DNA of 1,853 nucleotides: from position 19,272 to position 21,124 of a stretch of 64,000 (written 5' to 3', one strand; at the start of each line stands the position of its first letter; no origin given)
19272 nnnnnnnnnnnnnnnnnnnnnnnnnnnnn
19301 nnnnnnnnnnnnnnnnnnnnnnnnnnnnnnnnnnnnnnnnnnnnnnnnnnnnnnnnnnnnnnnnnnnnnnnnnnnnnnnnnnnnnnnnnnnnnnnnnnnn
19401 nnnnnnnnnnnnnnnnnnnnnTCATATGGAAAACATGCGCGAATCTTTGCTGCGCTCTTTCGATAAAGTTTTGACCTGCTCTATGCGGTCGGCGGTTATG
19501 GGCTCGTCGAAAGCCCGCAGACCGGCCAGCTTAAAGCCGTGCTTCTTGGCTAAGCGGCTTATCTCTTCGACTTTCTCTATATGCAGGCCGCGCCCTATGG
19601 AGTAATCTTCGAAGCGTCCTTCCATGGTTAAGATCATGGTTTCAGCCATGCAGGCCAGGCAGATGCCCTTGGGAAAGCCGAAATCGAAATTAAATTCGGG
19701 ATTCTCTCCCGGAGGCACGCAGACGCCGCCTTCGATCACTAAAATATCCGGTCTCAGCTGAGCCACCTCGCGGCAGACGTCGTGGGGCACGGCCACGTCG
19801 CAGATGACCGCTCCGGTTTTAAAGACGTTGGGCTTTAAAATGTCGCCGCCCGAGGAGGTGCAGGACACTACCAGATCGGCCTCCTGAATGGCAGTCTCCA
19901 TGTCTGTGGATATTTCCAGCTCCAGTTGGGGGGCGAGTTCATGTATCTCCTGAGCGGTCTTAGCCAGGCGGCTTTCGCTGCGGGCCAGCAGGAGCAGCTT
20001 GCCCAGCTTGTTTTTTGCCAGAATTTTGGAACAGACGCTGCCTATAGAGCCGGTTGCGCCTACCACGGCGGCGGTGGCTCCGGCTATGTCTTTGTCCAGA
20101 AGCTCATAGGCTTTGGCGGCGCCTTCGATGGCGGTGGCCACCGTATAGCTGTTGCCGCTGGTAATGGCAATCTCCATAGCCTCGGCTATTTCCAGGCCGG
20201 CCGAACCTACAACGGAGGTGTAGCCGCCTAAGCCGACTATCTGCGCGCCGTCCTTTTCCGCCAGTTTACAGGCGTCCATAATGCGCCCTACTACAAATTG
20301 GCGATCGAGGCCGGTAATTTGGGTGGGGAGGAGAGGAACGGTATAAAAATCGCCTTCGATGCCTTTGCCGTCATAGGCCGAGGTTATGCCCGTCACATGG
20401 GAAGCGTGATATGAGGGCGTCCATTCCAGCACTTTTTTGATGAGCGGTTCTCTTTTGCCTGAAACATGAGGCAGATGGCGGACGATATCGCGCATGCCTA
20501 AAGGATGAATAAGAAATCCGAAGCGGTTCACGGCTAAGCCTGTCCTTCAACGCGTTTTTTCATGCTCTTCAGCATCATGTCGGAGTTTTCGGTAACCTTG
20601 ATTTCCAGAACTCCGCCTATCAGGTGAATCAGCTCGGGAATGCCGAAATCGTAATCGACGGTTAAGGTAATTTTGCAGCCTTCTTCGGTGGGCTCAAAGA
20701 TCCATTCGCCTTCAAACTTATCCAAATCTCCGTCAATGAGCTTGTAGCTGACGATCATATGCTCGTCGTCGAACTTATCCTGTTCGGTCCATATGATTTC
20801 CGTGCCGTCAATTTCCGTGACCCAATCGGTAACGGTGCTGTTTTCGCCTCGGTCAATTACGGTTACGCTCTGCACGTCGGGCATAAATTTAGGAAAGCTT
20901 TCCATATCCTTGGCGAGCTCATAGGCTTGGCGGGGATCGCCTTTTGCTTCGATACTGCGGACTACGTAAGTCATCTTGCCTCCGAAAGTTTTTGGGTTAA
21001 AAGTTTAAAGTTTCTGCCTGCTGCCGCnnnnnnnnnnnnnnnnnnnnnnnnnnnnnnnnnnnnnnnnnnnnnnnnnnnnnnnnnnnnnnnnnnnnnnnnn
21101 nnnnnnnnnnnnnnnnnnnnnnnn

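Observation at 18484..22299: Acyl-ACP reductase homologue in an operon with an omega-aminotransferase and a lipid-binding-type SRPBCC protein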

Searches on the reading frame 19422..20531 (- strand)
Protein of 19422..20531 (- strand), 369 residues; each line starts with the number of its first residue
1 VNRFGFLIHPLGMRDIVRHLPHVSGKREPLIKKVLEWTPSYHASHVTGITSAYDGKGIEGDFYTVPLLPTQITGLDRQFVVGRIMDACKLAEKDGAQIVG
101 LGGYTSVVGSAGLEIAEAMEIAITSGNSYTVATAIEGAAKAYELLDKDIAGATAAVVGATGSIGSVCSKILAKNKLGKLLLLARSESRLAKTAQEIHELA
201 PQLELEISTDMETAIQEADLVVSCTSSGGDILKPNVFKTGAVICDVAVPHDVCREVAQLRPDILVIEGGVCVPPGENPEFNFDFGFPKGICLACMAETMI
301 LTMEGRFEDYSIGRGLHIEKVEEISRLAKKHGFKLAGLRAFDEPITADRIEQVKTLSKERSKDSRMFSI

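Call 3: search_protein_families(library=pfam, proteins=[window:19422-20531:-], max_evalue=0.01)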
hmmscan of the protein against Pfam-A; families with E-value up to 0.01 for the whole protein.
window:19422-20531:- (369 aa): 10 families
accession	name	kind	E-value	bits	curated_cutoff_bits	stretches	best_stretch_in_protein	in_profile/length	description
PF01488.26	Shikimate_DH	-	3.1e-11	43.9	24.3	1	148-260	9-125/138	Shikimate / quinate 5-dehydrogenase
PF13460.12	NAD_binding_10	-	5.2e-07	30.1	27.2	1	158-233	1-74/184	NAD(P)H-binding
PF01118.30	Semialdhyde_dh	-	6.5e-07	30.2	26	1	154-246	2-96/121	Semialdehyde dehydrogenase, NAD binding domain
PF02423.21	OCD_Mu_crystall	-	4.3e-06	26.4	24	1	151-263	129-238/314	Ornithine cyclodeaminase/mu-crystallin family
PF08659.16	KR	-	0.00019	21.8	22.6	1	153-208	2-56/180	KR domain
PF00056.29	Ldh_1_N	-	0.00022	21.7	27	1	155-224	4-76/141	lactate/malate dehydrogenase, NAD binding domain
PF02719.21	Polysacc_synt_2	-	0.00026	20.7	20.2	1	156-208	3-55/293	Polysaccharide biosynthesis protein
PF02882.25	THF_DHG_CYH_C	-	0.00039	20.2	27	0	128-248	13-109/160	Tetrahydrofolate dehydrogenase/cyclohydrolase, NAD(P)-binding domain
PF00106.31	adh_short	-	0.00042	20.3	26.6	1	153-219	2-66/195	short chain dehydrogenase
PF01113.26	DapB_N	-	0.0017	18.9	25.6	1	155-226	4-76/124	Dihydrodipicolinate reductase, N-terminus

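Call 4: search_protein_families(library=ncbifam, proteins=[window:19422-20531:-], max_evalue=0.01)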
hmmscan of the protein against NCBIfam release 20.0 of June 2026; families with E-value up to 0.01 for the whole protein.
window:19422-20531:- (369 aa): 27 families (the best 25 are shown)
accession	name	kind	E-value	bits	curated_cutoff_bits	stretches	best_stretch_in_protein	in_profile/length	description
NF053554.1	prodigi_MAP_PigE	equivalog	1e-60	206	850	1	3-362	1-362/837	prodigiosin MAP biosynthesis aminotransferase PigE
TIGR04058.1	AcACP_reductase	equivalog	7.2e-30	104.5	449.7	1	50-334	48-335/339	long-chain acyl-[acyl-carrier-protein] reductase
NF000744.0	PRK00045.1-3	equivalog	6.9e-15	54.8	429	1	120-260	155-300/447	glutamyl-tRNA reductase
TIGR01035.1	hemA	equivalog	1.8e-14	53.5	209.55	1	130-260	163-290/416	glutamyl-tRNA reductase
TIGR03944.1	dehyd_SbnB_fam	equivalog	1.8e-07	30.5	326.9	1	138-255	119-236/327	2,3-diaminopropionate biosynthesis protein SbnB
NF006141.0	PRK08291.1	equivalog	5.9e-07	28.8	408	1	128-248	111-228/330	cyclodeaminase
NF006379.0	PRK08618.1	equivalog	9.4e-07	28.4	417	1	133-247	112-222/326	ornithine cyclodeaminase family protein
TIGR02992.1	ectoine_eutC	equivalog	2.7e-06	26.7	471.65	1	125-246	105-223/326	ectoine utilization protein EutC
TIGR00507.1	aroE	equivalog_domain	4.2e-05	22.8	200.2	1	123-247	89-214/270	shikimate dehydrogenase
NF001314.0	PRK00258.2-2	equivalog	5.8e-05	22.3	248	1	130-228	104-203/290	shikimate dehydrogenase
NF005495.0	PRK07109.1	subfamily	8.5e-05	22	264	1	149-212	6-67/334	SDR family oxidoreductase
NF004863.0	PRK06223.1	subfamily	0.00012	21.3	283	1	154-266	6-117/313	malate dehydrogenase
NF010772.0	PRK14175.1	equivalog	0.00034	20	459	0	208-251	192-234/286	bifunctional methylenetetrahydrofolate dehydrogenase/methenyltetrahydrofolate cyclohydrolase FolD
NF004793.0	PRK06141.1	equivalog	0.00054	19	322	1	121-243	96-215/314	bifunctional Delta(1)-pyrroline-2-carboxylate/Delta(1)-piperideine-2-carboxylate reductase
NF011456.0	PRK14874.1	equivalog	0.00055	19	223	1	153-246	6-96/346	aspartate-semialdehyde dehydrogenase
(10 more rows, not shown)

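Call 5: search_solved_structures(query=window:19422-20531:-, max_evalue=0.01, show_alignments=2)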
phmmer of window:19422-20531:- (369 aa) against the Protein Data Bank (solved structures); distinct sequences matched with E-value up to 0.01: 6.
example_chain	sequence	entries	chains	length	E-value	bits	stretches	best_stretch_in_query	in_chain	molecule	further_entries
4ppm_A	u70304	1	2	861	3.7e-35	125.2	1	3-353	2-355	Aminotransferase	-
6jzq_A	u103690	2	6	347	1.7e-24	90.1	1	46-337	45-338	Long-chain acyl-[acyl-carrier-protein] reductase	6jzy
6jzu_A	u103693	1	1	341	2.1e-24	89.9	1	46-336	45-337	Long-chain acyl-[acyl-carrier-protein] reductase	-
6jzz_A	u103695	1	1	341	5.1e-23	85.3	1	46-336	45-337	Long-chain acyl-[acyl-carrier-protein] reductase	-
5vps_A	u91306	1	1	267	0.0003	23.5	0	144-197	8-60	Short-chain dehydrogenase/reductase SDR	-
5idx_A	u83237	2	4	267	0.0015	21.2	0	144-198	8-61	Short-chain dehydrogenase/reductase SDR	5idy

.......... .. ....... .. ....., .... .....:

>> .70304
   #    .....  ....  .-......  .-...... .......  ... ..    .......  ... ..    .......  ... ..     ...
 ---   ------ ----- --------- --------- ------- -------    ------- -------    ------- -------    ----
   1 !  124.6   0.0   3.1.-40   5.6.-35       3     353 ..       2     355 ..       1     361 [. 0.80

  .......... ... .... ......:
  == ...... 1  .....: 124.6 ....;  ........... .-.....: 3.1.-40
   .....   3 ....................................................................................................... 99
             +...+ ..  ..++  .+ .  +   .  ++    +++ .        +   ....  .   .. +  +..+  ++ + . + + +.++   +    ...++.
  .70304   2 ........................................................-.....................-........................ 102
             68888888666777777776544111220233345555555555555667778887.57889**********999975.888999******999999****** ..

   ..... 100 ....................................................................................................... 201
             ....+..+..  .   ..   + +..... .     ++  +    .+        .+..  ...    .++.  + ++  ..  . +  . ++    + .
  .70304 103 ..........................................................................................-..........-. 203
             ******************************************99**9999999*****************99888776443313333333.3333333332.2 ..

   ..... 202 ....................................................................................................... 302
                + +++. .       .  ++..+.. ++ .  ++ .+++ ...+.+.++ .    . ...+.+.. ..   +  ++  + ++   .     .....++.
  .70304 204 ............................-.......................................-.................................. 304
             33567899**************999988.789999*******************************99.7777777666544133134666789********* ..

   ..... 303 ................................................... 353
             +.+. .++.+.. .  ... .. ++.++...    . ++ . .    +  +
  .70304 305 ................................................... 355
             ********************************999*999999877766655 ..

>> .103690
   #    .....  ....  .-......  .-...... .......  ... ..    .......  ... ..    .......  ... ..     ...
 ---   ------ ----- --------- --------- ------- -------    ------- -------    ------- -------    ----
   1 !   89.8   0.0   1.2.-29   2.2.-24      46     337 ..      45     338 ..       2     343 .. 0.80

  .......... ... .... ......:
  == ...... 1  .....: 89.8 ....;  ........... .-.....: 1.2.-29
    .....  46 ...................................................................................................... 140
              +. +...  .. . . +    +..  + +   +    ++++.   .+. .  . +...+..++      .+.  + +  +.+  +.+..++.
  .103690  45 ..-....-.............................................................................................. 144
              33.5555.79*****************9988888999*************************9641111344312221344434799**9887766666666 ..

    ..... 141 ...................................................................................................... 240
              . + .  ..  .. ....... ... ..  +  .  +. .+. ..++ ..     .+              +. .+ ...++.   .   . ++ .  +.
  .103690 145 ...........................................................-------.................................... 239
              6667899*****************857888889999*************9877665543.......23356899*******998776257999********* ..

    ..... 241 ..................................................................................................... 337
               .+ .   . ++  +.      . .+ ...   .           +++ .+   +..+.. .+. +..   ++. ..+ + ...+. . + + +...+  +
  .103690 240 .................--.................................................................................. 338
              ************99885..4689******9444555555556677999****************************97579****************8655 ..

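Call 8: find_homologous_proteins(query=window:19422-20531:-, max_evalue=0.00001)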
Query window:19422-20531:- (369 aa): 3713 proteins with E <= 0.00001 among 8000 candidates; the best 120 are listed.
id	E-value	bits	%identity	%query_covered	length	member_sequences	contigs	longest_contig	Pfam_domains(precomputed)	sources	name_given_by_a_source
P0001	1.6e-234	796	97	100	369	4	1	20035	PF02423.22,PF01118.31,PF13460.13,PF01488.27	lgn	-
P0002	5.0e-199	679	81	99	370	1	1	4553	PF02423.22,PF01118.31,PF01488.27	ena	-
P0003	3.6e-197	673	81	99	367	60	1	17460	PF08659.17,PF02719.22,PF01488.27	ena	-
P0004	8.1e-195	665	79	100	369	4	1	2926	PF02719.22,PF01488.27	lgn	-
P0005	3.0e-194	663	80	100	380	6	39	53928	PF01488.27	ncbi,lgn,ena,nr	ncbi:MAG: shikimate dehydrogenase [bacterium]|nr:shikimate dehydrogenase [bacterium]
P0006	2.8e-189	647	78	100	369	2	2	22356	PF01488.27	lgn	-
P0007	5.2e-184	630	76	97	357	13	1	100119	PF08659.17,PF01488.27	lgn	-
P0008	1.9e-175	601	73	100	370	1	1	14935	PF01488.27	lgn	-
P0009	2.6e-174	598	73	100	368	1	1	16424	PF01118.31,PF01488.27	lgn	-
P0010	3.1e-174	597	72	99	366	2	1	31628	PF02423.22,PF01118.31,PF01488.27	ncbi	-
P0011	8.0e-174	596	72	100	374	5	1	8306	PF08659.17,PF01118.31,PF01488.27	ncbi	-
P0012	5.9e-170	583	70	100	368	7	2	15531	PF02423.22,PF01118.31,PF01488.27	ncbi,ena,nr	ncbi:shikimate dehydrogenase [bacterium]|nr:shikimate dehydrogenase [bacterium]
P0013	3.1e-168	578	72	98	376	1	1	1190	PF02423.22,PF01488.27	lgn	-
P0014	5.9e-164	564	67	100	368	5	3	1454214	PF01118.31,PF01488.27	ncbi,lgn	-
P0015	1.3e-163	563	67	100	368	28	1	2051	PF01118.31,PF01488.27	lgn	-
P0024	1.5e-132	460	57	99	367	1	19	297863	PF01118.31,PF00106.32,PF01488.27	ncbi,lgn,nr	ncbi:shikimate dehydrogenase [bacterium CPR1]|nr:shikimate dehydrogenase [bacterium CPR1]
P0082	5.3e-118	413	53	98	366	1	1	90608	PF02882.26,PF02423.22,PF01488.27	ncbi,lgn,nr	ncbi:MAG: shikimate dehydrogenase [Firmicutes bacterium]|nr:shikimate dehydrogenase [Bacillota bacte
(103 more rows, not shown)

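Call 9: find_encoding_contigs(protein=P0014, flank=8000, max_places=2)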
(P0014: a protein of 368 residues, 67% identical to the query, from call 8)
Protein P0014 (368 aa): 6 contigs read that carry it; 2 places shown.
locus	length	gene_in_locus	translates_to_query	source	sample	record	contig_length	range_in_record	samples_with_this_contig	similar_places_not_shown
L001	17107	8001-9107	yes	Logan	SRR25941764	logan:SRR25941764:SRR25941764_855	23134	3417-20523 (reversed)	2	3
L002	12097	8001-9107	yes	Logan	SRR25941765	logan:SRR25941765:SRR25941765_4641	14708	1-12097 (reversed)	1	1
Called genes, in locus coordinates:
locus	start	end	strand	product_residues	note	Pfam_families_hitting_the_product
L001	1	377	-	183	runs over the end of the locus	PF04542:Sigma70_r2, PF08281:Sigma70_r4_2, PF04545:Sigma70_r4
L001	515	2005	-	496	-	PF00089:Trypsin, PF13365:Trypsin_2, PF00595:PDZ (weak), PF13180:PDZ_2, PF17820:PDZ_6, PF00595:PDZ (weak), PF13180:PDZ_2, PF17820:PDZ_6, +1 more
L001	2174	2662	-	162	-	-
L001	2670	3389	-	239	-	-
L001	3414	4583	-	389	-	-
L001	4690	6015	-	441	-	-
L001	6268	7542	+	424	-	PF00202:Aminotran_3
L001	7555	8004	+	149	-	PF10604:Polyketide_cyc2, PF03364:Polyketide_cyc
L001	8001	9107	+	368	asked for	PF01488:Shikimate_DH, PF01118:Semialdhyde_dh (weak)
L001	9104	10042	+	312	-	-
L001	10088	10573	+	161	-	PF03449:GreA_GreB_N, PF01272:GreA_GreB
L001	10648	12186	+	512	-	PF01336:tRNA_anti-codon, PF00152:tRNA-synt_2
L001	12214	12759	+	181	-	PF13428:TPR_14 (faint), PF07719:TPR_2 (faint), PF13432:TPR_16, PF14559:TPR_19 (weak), PF13432:TPR_16 (weak)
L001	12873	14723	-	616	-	PF00270:DEAD, PF00271:Helicase_C, PF16124:RecQ_Zn_bind, PF09382:RQC, PF00570:HRDC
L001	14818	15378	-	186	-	-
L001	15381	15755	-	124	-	-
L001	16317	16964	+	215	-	PF06831:H2TH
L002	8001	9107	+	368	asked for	PF01488:Shikimate_DH, PF01118:Semialdhyde_dh (weak)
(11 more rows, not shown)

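Call 10: find_encoding_contigs(protein=P0024, flank=8000, max_places=2)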
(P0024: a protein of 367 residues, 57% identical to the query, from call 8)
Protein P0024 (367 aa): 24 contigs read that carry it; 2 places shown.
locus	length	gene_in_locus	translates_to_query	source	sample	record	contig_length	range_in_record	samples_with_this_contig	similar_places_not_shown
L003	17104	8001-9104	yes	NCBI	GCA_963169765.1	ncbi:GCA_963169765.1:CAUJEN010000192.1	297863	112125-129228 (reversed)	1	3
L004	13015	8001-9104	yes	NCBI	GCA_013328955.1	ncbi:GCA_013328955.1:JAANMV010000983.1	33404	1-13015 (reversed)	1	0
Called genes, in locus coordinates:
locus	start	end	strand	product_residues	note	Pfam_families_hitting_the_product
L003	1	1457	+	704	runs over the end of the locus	PF00662:Proton_antipo_N, PF00361:Proton_antipo_M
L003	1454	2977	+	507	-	PF00361:Proton_antipo_M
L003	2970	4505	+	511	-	PF00361:Proton_antipo_M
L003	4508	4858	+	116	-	-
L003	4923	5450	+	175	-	PF12822:ECF_trnsprt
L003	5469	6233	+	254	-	PF03309:Pan_kinase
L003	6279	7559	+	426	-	PF00202:Aminotran_3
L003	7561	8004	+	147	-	PF10604:Polyketide_cyc2, PF03364:Polyketide_cyc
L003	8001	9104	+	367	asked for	PF01488:Shikimate_DH, PF00106:adh_short (weak), PF01118:Semialdhyde_dh (weak)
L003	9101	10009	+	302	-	-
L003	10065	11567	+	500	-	PF01336:tRNA_anti-codon, PF00152:tRNA-synt_2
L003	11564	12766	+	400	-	PF01168:Ala_racemase_N, PF00842:Ala_racemase_C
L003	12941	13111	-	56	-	PF01165:Ribosomal_S21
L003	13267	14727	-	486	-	PF02470:MlaD, PF28544:Helical_needle (faint), PF27164:Aq_493_lipo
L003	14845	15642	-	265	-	PF00005:ABC_tran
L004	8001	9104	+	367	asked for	PF01488:Shikimate_DH, PF00106:adh_short (weak), PF01118:Semialdhyde_dh (weak)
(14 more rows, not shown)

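Call 11: find_encoding_contigs(protein=P0082, flank=8000, max_places=2)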
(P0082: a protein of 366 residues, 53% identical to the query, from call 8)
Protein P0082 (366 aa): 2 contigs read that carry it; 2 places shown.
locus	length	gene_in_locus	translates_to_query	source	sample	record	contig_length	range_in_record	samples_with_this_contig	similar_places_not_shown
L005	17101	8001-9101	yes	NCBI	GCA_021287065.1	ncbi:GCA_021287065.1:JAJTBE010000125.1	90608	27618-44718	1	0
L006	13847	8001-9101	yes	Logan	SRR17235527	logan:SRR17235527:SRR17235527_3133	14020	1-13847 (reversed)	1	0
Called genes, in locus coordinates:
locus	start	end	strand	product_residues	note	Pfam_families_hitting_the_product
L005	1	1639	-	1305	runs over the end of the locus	PF13240:Zn_Ribbon_1 (weak), PF00069:Pkinase, PF01636:APH (faint), PF07714:PK_Tyr_Ser-Thr, PF13620:CarboxypepD_reg (faint)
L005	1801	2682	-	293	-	PF09674:DUF2400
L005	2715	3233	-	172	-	PF08534:Redoxin (weak), PF00578:AhpC-TSA (weak), PF13098:Thioredoxin_2, PF13905:Thioredoxin_8 (weak)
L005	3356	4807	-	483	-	PF01773:Nucleos_tra2_N, PF07670:Gate, PF07662:Nucleos_tra2_C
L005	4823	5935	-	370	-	PF02608:Bmp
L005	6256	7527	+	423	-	PF00202:Aminotran_3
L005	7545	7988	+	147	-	PF00407:Bet_v_1, PF10604:Polyketide_cyc2, PF03364:Polyketide_cyc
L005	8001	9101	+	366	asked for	PF02423:OCD_Mu_crystall (weak), PF01488:Shikimate_DH, PF02882:THF_DHG_CYH_C (weak)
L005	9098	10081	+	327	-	-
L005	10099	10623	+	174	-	PF03449:GreA_GreB_N, PF01272:GreA_GreB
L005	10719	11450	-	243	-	PF00857:Isochorismatase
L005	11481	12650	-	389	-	PF02749:QRPTase_N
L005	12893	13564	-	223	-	PF13240:Zn_Ribbon_1 (weak)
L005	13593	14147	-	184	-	-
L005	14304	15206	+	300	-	PF00781:DAGK_cat, PF19279:YegS_C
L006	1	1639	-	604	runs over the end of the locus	?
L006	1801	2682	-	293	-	PF09674:DUF2400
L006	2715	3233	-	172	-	PF08534:Redoxin (weak), PF00578:AhpC-TSA (weak), PF13098:Thioredoxin_2, PF13905:Thioredoxin_8 (weak)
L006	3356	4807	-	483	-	PF01773:Nucleos_tra2_N, PF07670:Gate, PF07662:Nucleos_tra2_C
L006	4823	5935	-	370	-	PF02608:Bmp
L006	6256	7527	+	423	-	PF00202:Aminotran_3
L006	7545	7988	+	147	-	PF00407:Bet_v_1, PF10604:Polyketide_cyc2, PF03364:Polyketide_cyc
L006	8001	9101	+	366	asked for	PF02423:OCD_Mu_crystall (weak), PF01488:Shikimate_DH, PF02882:THF_DHG_CYH_C (weak)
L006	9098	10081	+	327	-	-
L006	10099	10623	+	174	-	PF03449:GreA_GreB_N, PF01272:GreA_GreB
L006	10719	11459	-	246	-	PF00857:Isochorismatase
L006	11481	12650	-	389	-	PF02749:QRPTase_N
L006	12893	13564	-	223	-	PF13240:Zn_Ribbon_1 (weak)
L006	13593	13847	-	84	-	?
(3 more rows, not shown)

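Call 81: search_protein_families(library=padloc, proteins=[window:19422-20531:-], max_evalue=0.001)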
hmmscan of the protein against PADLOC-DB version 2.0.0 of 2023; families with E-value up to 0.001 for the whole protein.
window:19422-20531:- (369 aa): 0 families

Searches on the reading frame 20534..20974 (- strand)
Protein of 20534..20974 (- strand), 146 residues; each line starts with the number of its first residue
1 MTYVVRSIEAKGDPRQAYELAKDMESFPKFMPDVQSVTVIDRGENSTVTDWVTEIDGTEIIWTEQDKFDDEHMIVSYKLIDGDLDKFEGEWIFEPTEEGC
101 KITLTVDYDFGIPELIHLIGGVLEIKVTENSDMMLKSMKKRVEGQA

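Call 3: search_protein_families(library=pfam, proteins=[window:20534-20974:-], max_evalue=0.01)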
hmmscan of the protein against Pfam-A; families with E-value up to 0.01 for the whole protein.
window:20534-20974:- (146 aa): 3 families
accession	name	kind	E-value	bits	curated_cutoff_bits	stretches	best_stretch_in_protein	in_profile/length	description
PF03364.25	Polyketide_cyc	-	2e-19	70.5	23.4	1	13-130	4-121/126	Polyketide cyclase / dehydrase and lipid transport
PF10604.15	Polyketide_cyc2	-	6.1e-17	62.7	27.4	1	2-143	2-142/142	Polyketide cyclase / dehydrase and lipid transport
PF00407.25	Bet_v_1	-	6.2e-07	29.9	22.4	1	5-86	7-93/151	Pathogenesis-related protein Bet v 1 family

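Call 4: search_protein_families(library=ncbifam, proteins=[window:20534-20974:-], max_evalue=0.01)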
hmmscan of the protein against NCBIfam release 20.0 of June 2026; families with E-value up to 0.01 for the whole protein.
window:20534-20974:- (146 aa): 2 families
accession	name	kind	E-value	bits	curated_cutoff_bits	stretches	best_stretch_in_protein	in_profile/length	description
NF007999.1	PRK10724.1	equivalog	3.7e-12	46.7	258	1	14-124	14-123/144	type II toxin-antitoxin system RatA family toxin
NF047583.1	LIC10604_fam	equivalog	0.00041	20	200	1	12-106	39-125/161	LIC10604 family protein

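Call 80: search_solved_structures(query=window:20534-20974:-, max_evalue=0.01)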
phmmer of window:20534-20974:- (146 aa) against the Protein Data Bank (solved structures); distinct sequences matched with E-value up to 0.01: 2.
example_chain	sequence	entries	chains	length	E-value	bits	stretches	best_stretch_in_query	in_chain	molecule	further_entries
2d4r_A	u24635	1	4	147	1.8e-22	83.1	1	12-142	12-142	hypothetical protein TTHA0849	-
6ka2_A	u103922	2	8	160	0.00011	25.4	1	8-109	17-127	Thebaine synthase 2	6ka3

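Call 81: search_protein_families(library=padloc, proteins=[window:20534-20974:-], max_evalue=0.001)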
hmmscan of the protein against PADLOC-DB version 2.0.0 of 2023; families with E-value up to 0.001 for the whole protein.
window:20534-20974:- (146 aa): 0 families
